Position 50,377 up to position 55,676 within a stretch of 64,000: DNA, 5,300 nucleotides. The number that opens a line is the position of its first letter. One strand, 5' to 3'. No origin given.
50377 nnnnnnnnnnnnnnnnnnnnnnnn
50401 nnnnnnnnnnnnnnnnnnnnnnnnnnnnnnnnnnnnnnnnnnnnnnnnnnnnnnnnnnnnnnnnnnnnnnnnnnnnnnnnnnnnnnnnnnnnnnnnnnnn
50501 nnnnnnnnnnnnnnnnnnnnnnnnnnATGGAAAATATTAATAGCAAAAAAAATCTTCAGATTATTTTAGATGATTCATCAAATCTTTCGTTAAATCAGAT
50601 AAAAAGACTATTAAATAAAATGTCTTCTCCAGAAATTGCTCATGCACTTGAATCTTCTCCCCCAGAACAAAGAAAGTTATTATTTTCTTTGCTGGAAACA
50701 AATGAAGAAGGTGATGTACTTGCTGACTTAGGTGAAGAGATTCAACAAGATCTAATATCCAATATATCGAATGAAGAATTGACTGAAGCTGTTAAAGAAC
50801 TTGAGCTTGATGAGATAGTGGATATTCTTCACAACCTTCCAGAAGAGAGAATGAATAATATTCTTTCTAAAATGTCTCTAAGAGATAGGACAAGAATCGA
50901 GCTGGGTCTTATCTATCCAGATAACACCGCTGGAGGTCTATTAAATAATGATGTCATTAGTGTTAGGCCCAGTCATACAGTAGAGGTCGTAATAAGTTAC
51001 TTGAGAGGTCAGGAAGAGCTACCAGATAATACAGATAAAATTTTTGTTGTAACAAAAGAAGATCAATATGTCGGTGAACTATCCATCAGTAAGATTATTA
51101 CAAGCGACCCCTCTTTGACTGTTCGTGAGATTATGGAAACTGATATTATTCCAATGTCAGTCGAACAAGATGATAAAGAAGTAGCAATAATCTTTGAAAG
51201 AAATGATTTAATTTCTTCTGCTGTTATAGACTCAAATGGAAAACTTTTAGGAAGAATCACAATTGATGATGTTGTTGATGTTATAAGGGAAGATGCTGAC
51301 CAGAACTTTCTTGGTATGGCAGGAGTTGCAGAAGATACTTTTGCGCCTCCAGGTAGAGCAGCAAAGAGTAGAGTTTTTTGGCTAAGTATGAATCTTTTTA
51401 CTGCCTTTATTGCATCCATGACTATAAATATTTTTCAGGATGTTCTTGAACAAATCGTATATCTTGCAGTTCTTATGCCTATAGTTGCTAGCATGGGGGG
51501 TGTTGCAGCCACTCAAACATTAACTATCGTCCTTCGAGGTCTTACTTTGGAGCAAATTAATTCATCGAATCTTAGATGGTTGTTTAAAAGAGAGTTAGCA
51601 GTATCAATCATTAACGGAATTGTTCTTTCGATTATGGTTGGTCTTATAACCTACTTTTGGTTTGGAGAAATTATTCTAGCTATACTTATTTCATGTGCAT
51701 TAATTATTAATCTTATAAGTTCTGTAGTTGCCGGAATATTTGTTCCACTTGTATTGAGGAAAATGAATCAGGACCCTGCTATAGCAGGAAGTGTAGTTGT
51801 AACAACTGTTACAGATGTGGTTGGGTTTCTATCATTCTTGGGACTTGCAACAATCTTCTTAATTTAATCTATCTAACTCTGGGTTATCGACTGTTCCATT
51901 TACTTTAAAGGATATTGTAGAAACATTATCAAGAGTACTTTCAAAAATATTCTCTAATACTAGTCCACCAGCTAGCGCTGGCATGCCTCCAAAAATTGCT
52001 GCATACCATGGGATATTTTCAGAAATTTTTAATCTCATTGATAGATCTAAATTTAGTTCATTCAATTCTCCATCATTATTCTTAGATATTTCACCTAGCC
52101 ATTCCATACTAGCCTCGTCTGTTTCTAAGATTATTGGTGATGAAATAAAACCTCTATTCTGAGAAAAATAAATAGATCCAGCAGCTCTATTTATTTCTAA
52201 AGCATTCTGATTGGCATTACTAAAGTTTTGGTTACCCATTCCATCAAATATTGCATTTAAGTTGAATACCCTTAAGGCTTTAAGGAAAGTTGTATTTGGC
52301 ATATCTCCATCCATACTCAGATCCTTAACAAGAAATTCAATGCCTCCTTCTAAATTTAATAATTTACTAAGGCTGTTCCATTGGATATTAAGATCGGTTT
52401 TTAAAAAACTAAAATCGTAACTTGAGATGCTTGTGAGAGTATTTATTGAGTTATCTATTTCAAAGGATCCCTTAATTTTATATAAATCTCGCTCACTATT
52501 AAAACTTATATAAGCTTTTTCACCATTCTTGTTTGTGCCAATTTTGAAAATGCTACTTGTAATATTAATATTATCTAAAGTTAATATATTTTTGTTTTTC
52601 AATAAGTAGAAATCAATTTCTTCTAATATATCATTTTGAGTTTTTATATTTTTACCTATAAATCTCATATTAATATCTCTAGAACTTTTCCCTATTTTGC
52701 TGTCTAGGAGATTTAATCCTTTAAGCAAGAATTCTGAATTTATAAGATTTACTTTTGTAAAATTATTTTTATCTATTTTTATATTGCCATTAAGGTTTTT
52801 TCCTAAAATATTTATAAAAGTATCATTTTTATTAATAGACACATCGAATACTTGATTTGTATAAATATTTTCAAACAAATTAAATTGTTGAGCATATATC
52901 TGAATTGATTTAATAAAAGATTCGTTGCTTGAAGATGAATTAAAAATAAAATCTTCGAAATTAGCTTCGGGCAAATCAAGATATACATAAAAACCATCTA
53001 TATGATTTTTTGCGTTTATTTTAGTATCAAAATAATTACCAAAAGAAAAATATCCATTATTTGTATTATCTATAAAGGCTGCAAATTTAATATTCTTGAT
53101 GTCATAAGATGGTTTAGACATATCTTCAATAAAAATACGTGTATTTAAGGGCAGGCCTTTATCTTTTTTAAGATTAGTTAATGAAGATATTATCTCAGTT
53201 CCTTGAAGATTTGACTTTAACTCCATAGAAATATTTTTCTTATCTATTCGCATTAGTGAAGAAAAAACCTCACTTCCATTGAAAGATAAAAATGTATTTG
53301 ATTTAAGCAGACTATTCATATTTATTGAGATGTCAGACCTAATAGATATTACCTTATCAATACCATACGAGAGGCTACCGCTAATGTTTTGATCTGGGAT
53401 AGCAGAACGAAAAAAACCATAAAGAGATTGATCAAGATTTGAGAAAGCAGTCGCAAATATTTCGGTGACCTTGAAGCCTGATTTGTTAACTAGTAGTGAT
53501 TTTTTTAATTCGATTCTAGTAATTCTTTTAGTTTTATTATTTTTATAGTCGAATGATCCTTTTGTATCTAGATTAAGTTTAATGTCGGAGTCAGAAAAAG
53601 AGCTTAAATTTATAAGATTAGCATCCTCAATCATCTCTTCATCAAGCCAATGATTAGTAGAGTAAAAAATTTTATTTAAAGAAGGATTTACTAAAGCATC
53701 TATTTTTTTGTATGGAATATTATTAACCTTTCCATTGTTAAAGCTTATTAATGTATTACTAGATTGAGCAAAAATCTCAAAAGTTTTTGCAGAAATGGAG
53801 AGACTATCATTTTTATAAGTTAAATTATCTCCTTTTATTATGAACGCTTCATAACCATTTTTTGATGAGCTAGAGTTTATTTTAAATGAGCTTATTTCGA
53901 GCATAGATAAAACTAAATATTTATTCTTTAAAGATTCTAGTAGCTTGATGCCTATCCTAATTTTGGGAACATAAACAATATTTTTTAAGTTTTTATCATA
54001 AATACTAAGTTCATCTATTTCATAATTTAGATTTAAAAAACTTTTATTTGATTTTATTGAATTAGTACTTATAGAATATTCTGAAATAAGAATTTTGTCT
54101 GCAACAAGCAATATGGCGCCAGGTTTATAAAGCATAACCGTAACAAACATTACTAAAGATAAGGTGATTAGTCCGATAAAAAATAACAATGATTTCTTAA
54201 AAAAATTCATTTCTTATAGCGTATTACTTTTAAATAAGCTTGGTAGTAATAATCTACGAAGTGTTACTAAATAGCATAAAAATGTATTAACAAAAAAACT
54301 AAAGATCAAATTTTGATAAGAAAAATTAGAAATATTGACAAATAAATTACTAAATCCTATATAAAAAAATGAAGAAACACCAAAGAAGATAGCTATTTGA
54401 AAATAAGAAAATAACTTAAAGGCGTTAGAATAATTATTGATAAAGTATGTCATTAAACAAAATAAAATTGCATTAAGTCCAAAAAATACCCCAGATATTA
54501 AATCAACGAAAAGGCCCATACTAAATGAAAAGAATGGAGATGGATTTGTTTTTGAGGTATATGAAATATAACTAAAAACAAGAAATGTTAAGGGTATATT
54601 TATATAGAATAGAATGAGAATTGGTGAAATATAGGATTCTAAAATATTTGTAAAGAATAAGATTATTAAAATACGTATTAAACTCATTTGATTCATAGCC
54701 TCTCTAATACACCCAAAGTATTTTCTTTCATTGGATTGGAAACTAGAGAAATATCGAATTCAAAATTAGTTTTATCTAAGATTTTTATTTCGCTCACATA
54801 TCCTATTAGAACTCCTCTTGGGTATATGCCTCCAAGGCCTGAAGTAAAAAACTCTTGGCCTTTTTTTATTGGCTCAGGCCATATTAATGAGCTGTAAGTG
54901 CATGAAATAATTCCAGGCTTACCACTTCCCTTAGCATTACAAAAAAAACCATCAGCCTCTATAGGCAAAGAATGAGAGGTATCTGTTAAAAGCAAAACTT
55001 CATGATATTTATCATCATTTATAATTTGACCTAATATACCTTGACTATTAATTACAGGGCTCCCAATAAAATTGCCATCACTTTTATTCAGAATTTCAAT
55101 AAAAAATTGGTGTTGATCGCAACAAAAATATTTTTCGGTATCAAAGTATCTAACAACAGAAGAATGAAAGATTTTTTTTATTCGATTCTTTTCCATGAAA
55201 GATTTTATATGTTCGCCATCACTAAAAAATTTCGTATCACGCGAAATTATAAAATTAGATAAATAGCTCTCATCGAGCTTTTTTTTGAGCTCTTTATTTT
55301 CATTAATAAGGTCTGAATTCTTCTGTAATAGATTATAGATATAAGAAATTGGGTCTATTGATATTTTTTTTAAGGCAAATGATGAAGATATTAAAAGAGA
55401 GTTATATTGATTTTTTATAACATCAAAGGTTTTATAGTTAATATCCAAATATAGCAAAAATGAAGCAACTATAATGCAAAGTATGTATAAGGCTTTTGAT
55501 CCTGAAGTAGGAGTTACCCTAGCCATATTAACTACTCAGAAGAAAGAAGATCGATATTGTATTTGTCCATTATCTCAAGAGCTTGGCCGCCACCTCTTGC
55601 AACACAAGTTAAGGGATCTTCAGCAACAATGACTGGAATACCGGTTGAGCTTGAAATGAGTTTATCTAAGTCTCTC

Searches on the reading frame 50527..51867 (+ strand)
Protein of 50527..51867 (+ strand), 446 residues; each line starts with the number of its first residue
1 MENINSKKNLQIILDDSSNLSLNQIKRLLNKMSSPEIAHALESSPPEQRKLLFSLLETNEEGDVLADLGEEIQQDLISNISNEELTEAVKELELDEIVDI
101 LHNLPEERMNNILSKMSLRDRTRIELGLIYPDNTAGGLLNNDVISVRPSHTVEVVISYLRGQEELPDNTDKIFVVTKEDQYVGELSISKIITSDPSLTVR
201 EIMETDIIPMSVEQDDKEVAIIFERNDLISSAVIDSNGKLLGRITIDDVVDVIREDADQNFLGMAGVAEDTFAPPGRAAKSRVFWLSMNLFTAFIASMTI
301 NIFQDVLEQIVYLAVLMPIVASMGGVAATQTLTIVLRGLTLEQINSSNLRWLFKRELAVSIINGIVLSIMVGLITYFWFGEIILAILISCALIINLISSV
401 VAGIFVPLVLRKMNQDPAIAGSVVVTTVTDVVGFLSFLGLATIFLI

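Call 59: search_protein_families(library=pfam, max_evalue=1e-8, proteins=[window:50527-51867:+])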
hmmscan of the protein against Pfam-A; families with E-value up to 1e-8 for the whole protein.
window:50527-51867:+ (446 aa): 3 families
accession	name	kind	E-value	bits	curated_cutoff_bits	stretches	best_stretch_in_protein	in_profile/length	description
PF01769.21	MgtE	-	4e-30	105.1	27.6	1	317-440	1-125/125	Divalent cation transporter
PF03448.22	MgtE_N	-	8.5e-23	81.3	25.9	1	34-133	3-102/102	MgtE intracellular N domain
PF00571.33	CBS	-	4.9e-10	40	24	0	199-254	1-56/57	CBS domain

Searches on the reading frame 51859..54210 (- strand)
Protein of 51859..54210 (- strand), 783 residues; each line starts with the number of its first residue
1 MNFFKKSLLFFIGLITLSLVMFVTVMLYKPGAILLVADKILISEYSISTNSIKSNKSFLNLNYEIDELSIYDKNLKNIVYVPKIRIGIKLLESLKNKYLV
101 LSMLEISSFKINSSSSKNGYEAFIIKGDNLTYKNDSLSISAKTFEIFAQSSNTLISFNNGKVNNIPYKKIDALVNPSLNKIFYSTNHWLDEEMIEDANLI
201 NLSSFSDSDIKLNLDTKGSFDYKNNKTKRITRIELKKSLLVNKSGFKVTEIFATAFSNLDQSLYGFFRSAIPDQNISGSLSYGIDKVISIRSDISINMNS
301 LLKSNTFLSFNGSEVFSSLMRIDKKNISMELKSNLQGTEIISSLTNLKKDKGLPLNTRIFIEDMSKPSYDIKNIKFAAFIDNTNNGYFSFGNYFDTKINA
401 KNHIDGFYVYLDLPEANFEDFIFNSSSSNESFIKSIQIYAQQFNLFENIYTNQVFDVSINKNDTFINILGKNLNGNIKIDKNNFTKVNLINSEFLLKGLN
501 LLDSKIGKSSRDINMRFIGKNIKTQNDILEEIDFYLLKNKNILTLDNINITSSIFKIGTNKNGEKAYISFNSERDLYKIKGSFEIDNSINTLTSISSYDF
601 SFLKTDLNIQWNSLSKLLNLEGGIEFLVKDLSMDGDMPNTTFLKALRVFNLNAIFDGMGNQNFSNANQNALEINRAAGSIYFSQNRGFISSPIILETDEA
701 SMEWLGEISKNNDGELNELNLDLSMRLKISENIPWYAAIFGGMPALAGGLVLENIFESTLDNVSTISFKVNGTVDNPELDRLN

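Call 59: search_protein_families(library=pfam, max_evalue=1e-8, proteins=[window:51859-54210:-])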
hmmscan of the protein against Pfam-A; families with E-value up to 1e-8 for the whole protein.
window:51859-54210:- (783 aa): 1 family
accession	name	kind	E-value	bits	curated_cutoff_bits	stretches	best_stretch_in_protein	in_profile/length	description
PF13116.12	YhdP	-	3.3e-17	62.2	46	1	245-778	691-1223/1224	YhdP protein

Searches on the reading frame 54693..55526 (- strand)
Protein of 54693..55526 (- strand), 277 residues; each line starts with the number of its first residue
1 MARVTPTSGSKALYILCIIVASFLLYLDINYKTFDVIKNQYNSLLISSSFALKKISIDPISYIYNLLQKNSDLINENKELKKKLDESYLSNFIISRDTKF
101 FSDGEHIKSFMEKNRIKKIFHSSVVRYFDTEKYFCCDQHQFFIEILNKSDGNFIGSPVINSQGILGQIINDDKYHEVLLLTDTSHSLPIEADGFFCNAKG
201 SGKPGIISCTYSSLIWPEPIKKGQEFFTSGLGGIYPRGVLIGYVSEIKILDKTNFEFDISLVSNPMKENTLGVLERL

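Call 59: search_protein_families(library=pfam, max_evalue=1e-8, proteins=[window:54693-55526:-])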
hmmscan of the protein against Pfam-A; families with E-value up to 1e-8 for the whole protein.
window:54693-55526:- (277 aa): 1 family
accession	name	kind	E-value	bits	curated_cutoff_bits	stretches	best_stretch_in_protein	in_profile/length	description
PF04085.20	MreC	-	1.5e-15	57.7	28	1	149-255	20-126/147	Rod shape-determining protein MreC, barrel core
